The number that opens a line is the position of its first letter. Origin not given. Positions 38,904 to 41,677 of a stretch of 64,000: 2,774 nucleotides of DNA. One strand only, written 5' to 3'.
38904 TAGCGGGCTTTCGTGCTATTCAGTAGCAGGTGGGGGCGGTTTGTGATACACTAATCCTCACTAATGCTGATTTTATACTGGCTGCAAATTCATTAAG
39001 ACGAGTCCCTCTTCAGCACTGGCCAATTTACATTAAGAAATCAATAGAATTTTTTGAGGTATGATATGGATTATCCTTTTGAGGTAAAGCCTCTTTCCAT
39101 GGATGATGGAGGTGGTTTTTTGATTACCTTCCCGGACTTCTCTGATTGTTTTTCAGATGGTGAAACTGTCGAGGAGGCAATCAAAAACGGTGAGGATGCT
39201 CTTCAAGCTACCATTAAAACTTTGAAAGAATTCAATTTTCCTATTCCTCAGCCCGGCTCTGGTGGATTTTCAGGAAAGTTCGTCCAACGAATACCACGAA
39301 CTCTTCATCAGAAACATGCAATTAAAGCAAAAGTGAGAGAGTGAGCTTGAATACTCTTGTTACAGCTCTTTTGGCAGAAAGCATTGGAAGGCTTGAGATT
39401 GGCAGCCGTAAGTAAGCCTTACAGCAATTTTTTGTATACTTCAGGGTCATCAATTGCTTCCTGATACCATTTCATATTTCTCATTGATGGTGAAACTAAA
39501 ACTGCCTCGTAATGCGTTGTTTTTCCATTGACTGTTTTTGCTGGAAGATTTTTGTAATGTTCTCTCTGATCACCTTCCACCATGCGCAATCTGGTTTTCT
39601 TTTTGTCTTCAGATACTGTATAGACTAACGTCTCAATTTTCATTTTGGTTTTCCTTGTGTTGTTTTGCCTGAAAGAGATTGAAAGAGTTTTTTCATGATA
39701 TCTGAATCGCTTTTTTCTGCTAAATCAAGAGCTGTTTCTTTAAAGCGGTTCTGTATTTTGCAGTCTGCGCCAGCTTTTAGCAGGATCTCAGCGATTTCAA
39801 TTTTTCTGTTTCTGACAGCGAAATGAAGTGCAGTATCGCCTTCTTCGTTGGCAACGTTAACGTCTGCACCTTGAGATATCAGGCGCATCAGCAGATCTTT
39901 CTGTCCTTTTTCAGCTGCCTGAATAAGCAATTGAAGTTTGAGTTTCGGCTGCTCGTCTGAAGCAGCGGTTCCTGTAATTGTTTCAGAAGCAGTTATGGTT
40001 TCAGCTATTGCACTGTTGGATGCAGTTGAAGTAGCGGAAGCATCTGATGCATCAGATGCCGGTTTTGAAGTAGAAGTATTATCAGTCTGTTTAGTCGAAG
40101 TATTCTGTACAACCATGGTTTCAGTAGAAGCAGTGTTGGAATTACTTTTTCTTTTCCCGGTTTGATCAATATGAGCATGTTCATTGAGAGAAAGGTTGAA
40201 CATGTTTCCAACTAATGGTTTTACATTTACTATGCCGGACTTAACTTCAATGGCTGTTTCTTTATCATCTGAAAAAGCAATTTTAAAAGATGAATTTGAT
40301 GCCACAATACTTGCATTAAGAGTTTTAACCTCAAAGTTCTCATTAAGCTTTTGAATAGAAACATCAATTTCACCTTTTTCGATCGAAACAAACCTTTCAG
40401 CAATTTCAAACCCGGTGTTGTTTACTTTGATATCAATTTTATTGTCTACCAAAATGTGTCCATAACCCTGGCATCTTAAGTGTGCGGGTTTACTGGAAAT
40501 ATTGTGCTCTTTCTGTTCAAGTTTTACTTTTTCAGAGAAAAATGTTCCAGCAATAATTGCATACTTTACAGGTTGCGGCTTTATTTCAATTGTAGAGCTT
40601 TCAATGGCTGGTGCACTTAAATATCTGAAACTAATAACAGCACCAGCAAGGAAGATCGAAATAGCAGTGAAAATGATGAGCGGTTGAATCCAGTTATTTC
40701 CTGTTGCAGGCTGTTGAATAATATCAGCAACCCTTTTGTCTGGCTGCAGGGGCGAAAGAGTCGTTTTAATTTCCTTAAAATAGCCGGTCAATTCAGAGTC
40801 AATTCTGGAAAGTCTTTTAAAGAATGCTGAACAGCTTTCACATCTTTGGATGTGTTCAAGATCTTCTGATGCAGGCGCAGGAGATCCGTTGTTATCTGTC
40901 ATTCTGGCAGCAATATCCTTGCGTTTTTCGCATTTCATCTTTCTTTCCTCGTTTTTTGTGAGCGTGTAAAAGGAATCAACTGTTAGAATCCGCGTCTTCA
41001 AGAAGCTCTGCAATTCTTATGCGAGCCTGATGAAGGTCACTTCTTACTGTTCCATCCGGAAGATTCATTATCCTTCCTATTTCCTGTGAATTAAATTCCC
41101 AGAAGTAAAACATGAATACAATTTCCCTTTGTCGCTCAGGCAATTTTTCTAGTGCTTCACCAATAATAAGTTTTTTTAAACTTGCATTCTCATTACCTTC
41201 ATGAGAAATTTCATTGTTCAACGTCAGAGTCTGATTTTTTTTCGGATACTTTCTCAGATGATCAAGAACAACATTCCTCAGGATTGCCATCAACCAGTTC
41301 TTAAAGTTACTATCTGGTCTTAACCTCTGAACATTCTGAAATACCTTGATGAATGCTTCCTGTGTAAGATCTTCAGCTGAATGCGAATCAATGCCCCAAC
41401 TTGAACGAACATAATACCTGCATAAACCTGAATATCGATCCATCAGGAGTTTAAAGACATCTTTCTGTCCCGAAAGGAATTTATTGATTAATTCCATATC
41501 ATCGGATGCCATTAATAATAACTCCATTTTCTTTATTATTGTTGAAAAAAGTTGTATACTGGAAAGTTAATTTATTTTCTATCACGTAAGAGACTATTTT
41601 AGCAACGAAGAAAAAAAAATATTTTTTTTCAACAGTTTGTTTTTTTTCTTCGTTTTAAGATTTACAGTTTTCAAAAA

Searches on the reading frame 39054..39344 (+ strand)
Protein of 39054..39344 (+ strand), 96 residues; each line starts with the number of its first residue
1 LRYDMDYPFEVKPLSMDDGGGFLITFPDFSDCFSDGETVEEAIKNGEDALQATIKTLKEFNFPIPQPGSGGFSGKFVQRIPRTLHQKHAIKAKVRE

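Call 6: search_protein_families(library=pfam, proteins=[window:39054-39344:+], max_evalue=0.1)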
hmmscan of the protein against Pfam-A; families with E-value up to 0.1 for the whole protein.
window:39054-39344:+ (96 aa): 3 families
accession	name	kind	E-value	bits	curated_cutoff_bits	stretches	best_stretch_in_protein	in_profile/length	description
PF15919.11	HicB_lk_antitox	-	2.7e-09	37.7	27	1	16-68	7-59/123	HicB_like antitoxin of bacterial toxin-antitoxin system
PF05534.18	HicB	-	0.004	17.5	21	1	72-93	16-37/51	HicB family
PF14804.11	Jag_N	-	0.038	14.9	25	1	36-57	3-24/50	Jag N-terminus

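Call 45: search_protein_families(library=ncbifam, proteins=[window:39054-39344:+], max_evalue=0.01)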
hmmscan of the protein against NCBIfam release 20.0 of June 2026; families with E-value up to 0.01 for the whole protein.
window:39054-39344:+ (96 aa): 0 families

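Call 64: search_protein_families(library=padloc, proteins=[window:39066-39344:+], max_evalue=0.01)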
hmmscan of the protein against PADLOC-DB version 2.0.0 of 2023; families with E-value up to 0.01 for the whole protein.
window:39066-39344:+ (92 aa): 0 families

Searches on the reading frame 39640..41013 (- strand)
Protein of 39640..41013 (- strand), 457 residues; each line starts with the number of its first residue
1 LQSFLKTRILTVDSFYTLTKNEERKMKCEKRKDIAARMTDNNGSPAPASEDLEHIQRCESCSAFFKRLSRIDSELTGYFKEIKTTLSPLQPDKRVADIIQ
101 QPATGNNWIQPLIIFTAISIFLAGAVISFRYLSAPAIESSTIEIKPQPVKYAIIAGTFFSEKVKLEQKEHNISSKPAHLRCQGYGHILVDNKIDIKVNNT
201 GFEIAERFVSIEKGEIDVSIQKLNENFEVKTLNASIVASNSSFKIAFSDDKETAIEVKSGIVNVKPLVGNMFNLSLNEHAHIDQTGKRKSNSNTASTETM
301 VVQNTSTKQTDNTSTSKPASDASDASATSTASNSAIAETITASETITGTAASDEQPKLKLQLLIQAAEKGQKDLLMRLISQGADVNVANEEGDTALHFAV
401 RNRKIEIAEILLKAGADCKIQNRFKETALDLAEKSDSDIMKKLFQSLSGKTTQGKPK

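Call 45: search_protein_families(library=ncbifam, proteins=[window:39640-41013:-], max_evalue=0.01)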
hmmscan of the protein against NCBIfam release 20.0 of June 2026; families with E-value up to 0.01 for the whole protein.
window:39640-41013:- (457 aa): 6 families
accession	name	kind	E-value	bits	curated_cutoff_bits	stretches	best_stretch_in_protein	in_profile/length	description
NF043029.1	T4SS_AnkY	equivalog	1.5e-09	36.9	600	1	357-436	456-536/543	Dot/Icm T4SS effector AnkY/LegA9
NF041931.2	MzaA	equivalog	5.5e-09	35.4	800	2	362-450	5-93/726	MZA anti-phage system associated sigma-70 family RNA polymerase sigma factor MzaA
NF043023.1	T4SS_AnkH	equivalog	1.3e-07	30.8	600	1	361-422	34-95/467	Dot/Icm T4SS effector AnkH/LegA3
NF043022.1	T4SS_AnkG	equivalog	6.3e-06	25.2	500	1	321-439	327-450/455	Dot/Icm T4SS effector AnkG/AnkZ/LegA7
NF043028.1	T4SS_AnkX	equivalog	9.4e-05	20.7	1400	1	365-447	554-637/938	Dot/Icm T4SS effector AnkN/AnkX/LegA8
NF043019.1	T4SS_AnkC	equivalog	0.008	15.1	450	0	333-448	140-256/459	Dot/Icm T4SS effector AnkC/LegA12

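Call 48: find_homologous_proteins(query=window:39640-41013:-, max_evalue=0.00001)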
Query window:39640-41013:- (457 aa): 294 proteins with E <= 0.00001 among 8000 candidates; the best 120 are listed.
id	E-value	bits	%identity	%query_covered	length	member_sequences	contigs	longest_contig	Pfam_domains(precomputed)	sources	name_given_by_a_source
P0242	5.7e-69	251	40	92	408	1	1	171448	PF13606.13,PF13857.13,PF12796.14,PF00023.37,PF13637.13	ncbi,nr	ncbi:MAG: ankyrin repeat domain-containing protein [Candidatus Riflebacteria bacterium]|nr:ankyrin r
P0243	1.2e-36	145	37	21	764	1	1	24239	PF13606.13,PF13857.13,PF28177.1,PF23745.2,PF12796.14,PF00023.37,PF13637.13,PF24521.3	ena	-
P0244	2.7e-33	134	36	21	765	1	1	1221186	PF13606.13,PF13857.13,PF28177.1,PF23745.2,PF12796.14,PF00023.37,PF13637.13,PF24521.3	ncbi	-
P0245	4.6e-32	130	31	26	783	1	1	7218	PF13606.13,PF13857.13,PF23745.2,PF12796.14,PF00023.37,PF13637.13,PF24521.3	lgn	-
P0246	1.0e-30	125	48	15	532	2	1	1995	PF13606.13,PF13857.13,PF23745.2,PF12796.14,PF00023.37,PF13637.13,PF24521.3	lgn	-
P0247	1.1e-29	122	33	19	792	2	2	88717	PF13857.13,PF00085.27,PF08534.17,PF23745.2,PF13905.13,PF13098.14,PF00023.37,PF13637.13,PF13606.13,PF12796.14,PF00578.28,PF24521.3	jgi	-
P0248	1.5e-28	118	47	16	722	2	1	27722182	PF13606.13,PF13857.13,PF28177.1,PF23745.2,PF12796.14,PF00023.37,PF13637.13,PF24521.3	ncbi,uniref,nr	ncbi:ankyrin-3-like [Microplitis mediator]|uniref:ankyrin-3-like n=1 Tax=Microplitis mediator TaxID=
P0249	4.6e-28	117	41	15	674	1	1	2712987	PF13606.13,PF13857.13,PF23745.2,PF12796.14,PF00023.37,PF13637.13,PF24521.3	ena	-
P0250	5.1e-28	116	40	19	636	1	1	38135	PF06128.17,PF13606.13,PF13857.13,PF28177.1,PF23745.2,PF12796.14,PF00023.37,PF13637.13,PF24521.3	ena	-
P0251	8.2e-28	116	36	21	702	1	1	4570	PF13606.13,PF13857.13,PF23745.2,PF12796.14,PF00023.37,PF13637.13,PF24521.3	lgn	-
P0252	1.3e-25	109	41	19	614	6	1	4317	PF13606.13,PF13857.13,PF28177.1,PF23745.2,PF12796.14,PF00023.37,PF13637.13,PF24521.3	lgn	-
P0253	3.0e-24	104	37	20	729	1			PF00307.37,PF13606.13,PF13857.13,PF23745.2,PF12796.14,PF00023.37,PF13637.13,PF24521.3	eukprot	eukprot:TRINITY_DN1533_c0_g1_i5.p1 TRINITY_DN1533_c0_g1~~TRINITY_DN1533_c0_g1_i5.p1 ORF type:complet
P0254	6.5e-24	103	44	12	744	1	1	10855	PF13606.13,PF13857.13,PF23745.2,PF12796.14,PF00023.37,PF13637.13,PF24521.3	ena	-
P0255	8.6e-24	103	36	18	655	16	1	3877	PF13606.13,PF13857.13,PF23745.2,PF12796.14,PF00023.37,PF13637.13,PF24521.3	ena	-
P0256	3.3e-23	101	44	12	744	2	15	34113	PF13606.13,PF13857.13,PF23745.2,PF12796.14,PF00023.37,PF13637.13,PF24521.3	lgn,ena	-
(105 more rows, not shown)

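Call 49: find_encoding_contigs(protein=P0242, flank=10000, max_places=2)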
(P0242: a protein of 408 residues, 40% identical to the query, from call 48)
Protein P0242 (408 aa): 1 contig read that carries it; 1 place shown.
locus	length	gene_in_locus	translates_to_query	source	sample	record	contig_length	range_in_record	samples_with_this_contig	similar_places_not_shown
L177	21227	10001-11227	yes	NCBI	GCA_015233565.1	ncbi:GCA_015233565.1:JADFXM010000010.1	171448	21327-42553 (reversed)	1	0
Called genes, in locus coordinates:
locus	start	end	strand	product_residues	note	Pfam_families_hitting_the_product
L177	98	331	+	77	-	-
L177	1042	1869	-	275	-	-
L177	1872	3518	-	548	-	PF01447:Peptidase_M4, PF02128:Peptidase_M36 (faint)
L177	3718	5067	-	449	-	PF03415:Peptidase_C11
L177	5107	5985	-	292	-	-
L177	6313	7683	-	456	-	PF03415:Peptidase_C11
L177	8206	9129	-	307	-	-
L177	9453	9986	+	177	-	PF04542:Sigma70_r2, PF08281:Sigma70_r4_2, PF04545:Sigma70_r4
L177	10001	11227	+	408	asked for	PF12796:Ank_2, PF13606:Ank_3 (faint), PF13637:Ank_4, PF13857:Ank_5, PF00023:Ank (weak)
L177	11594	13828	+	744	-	PF07715:Plug, PF00593:TonB_dep_Rec_b-barrel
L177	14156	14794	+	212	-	PF13689:DUF4154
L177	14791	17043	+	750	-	PF17152:CHASE8 (weak), PF00672:HAMP, PF00989:PAS (weak), PF08448:PAS_4, PF13426:PAS_9, PF00512:HisKA (weak), PF02518:HATPase_c, PF00072:Response_reg, +1 more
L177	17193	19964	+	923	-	PF12895:ANAPC3 (faint), PF07719:TPR_2 (faint), PF13174:TPR_6 (faint), PF13371:TPR_9 (faint), PF13424:TPR_12 (faint), PF13428:TPR_14 (faint), PF00515:TPR_1 (weak), PF13181:TPR_8 (weak), +5 more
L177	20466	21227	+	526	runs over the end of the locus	PF01293:PEPCK_ATP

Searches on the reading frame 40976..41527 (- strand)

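Call 45: search_protein_families(library=ncbifam, proteins=[window:40976-41527:-], max_evalue=0.01)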
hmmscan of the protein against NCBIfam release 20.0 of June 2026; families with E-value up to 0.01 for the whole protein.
window:40976-41527:- (183 aa): 102 families (the best 25 are shown)
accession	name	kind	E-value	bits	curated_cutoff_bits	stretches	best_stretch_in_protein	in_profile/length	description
TIGR02937.1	sigma70-ECF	superfamily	6.4e-29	100.7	42.9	1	27-175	5-164/165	sigma-70 family RNA polymerase sigma factor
NF007216.0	PRK09638.1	equivalog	6.3e-27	94.5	194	1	8-175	3-173/180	RNA polymerase sigma factor SigY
TIGR02954.1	Sig70_famx3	hypoth_equivalog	3.5e-26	92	188.5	1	10-177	3-168/170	RNA polymerase sigma-70 factor, TIGR02954 family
NF009166.1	PRK12513.1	equivalog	5.5e-25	88.2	206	1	7-178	6-188/193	RNA polymerase sigma factor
NF009171.0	PRK12518.1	equivalog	1.2e-24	87.2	208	1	8-178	12-186/191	RNA polymerase sigma factor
NF058625.1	sigma_PG0214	equivalog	5e-23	81.7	130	1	43-180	23-165/170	GFO_1088 family ECF-type sigma factor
NF007225.0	PRK09643.1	equivalog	2.6e-22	79.5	190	1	9-180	13-186/204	RNA polymerase sigma factor SigM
NF009172.0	PRK12519.1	subfamily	2.7e-22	79.2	222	1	7-179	13-192/194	RNA polymerase sigma factor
TIGR02983.1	SigE-fam_strep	subfamily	2e-21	76.5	141.55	1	29-178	13-160/162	SigE family RNA polymerase sigma factor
TIGR02950.1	SigM_subfam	subfamily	3.1e-21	75.9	147.95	1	35-176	13-158/159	RNA polymerase sigma factor, SigM family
NF007223.0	PRK09641.1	equivalog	5.6e-21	75.2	209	1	12-173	7-181/187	RNA polymerase sigma factor SigW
NF008891.0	PRK11924.1-5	subfamily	5.8e-21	75.4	259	1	46-174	25-161/171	RNA polymerase sigma factor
TIGR02985.1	Sig70_bacteroi1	subfamily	8e-21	74.9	126.4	1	25-174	3-160/162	RNA polymerase sigma-70 factor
NF007227.0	PRK09645.1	subfamily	1.2e-20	74.2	202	1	27-170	18-164/177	sigma-70 family RNA polymerase sigma factor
NF004113.0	PRK05602.1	equivalog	1.6e-20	73.6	208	1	8-181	30-206/211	RNA polymerase sigma factor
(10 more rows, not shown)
